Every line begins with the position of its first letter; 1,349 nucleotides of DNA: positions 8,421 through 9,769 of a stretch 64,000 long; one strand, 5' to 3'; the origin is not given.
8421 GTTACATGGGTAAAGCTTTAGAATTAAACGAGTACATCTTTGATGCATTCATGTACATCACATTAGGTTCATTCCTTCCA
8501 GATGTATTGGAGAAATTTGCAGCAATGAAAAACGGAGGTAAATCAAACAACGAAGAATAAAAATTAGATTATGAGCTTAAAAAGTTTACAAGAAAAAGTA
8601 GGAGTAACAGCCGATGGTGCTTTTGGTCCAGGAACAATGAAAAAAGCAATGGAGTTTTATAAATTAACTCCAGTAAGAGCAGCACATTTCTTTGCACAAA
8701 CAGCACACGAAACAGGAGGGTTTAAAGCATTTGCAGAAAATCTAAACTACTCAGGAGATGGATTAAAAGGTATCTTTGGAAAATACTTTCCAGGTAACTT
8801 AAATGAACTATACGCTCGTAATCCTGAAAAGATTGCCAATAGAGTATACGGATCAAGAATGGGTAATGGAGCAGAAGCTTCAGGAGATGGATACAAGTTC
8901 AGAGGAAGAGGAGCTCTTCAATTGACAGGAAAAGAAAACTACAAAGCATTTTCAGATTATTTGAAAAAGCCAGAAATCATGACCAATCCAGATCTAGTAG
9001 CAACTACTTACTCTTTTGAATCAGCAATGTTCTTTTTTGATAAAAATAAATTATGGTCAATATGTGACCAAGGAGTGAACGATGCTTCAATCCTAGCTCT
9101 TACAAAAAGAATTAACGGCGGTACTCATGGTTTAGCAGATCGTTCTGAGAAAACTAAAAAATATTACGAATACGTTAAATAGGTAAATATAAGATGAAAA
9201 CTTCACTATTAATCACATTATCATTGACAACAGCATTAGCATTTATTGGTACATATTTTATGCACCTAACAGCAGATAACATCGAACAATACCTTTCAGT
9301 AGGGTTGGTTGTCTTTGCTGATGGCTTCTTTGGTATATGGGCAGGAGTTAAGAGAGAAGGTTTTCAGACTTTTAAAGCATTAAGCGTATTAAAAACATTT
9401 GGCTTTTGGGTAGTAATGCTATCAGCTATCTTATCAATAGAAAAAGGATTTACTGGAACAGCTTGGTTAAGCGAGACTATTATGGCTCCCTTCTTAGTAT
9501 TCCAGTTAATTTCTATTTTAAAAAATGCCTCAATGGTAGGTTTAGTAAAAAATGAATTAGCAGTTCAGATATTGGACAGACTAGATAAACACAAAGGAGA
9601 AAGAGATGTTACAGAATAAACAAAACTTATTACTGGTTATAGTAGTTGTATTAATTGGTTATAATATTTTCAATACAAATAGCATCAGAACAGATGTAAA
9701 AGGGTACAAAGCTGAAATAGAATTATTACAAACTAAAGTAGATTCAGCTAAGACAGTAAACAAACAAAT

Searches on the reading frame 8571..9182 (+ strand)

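Call 38: search_protein_families(library=pfam, proteins=[window:8571-9182:+], max_evalue=0.001)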
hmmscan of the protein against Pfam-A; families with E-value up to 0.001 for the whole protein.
window:8571-9182:+ (203 aa): 1 family
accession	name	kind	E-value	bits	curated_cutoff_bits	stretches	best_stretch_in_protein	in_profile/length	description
PF00182.24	Glyco_hydro_19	-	1.2e-08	35.5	25.5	1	38-156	54-154/232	Chitinase class I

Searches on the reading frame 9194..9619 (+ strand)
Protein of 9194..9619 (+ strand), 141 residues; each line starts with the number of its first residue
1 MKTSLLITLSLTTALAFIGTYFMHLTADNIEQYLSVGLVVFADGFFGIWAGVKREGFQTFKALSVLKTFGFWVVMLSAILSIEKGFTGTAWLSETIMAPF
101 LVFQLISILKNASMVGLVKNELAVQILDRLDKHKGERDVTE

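Call 38: search_protein_families(library=pfam, proteins=[window:9194-9619:+], max_evalue=0.001)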
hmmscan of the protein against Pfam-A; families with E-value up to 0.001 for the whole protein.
window:9194-9619:+ (141 aa): 1 family
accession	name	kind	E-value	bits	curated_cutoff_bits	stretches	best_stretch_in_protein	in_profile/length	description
PF05105.17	Phage_holin_4_1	-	0.00082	19.9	22.2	1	38-130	19-114/116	Bacteriophage holin family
